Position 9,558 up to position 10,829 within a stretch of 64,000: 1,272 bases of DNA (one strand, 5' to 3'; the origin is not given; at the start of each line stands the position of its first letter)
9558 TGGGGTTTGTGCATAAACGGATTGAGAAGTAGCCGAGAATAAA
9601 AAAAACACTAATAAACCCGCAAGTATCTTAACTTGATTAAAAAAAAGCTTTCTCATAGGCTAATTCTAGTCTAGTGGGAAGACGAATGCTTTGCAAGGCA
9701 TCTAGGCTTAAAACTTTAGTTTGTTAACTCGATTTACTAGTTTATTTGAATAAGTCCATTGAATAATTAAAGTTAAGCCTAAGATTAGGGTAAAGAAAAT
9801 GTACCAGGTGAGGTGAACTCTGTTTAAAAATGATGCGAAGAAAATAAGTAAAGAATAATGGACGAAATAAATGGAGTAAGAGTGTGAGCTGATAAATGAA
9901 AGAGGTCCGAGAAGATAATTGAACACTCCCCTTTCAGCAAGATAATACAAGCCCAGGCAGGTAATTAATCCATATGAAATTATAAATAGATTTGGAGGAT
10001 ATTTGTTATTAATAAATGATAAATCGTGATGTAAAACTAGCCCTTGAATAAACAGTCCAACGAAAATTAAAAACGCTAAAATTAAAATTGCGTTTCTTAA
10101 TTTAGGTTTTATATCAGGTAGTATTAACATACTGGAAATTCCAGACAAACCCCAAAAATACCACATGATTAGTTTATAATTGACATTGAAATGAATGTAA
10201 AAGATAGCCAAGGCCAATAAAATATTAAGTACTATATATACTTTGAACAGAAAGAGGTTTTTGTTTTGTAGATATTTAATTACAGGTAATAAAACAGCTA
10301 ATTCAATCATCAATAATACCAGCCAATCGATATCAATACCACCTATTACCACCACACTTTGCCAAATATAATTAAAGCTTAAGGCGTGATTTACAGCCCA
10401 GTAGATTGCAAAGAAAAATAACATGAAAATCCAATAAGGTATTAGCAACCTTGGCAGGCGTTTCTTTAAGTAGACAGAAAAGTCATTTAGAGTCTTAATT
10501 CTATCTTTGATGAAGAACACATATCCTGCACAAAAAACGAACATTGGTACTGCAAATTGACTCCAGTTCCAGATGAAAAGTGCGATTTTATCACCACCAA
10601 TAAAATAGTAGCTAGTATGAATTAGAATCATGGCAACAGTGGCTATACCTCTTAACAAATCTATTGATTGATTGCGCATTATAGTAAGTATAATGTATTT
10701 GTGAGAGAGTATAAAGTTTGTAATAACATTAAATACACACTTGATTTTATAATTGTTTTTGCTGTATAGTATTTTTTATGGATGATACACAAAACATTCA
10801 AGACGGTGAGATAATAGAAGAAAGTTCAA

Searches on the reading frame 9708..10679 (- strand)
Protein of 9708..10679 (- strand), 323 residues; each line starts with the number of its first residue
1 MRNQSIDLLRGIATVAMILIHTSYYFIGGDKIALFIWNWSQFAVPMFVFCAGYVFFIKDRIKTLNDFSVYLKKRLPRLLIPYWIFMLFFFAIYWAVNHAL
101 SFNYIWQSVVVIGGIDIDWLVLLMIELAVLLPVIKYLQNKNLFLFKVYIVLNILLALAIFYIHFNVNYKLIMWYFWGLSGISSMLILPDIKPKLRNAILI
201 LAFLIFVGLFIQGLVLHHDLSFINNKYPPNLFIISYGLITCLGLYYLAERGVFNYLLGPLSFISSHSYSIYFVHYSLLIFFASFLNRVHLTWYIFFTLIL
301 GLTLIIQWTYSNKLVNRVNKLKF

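Call 64: search_protein_families(library=pfam, proteins=[window:9708-10679:-], max_evalue=0.001)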
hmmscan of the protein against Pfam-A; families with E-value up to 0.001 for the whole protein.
window:9708-10679:- (323 aa): 1 family
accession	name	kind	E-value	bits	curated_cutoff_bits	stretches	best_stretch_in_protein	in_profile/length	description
PF01757.29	Acyl_transf_3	-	1e-26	94.3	31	1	4-306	2-320/326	Acyltransferase domain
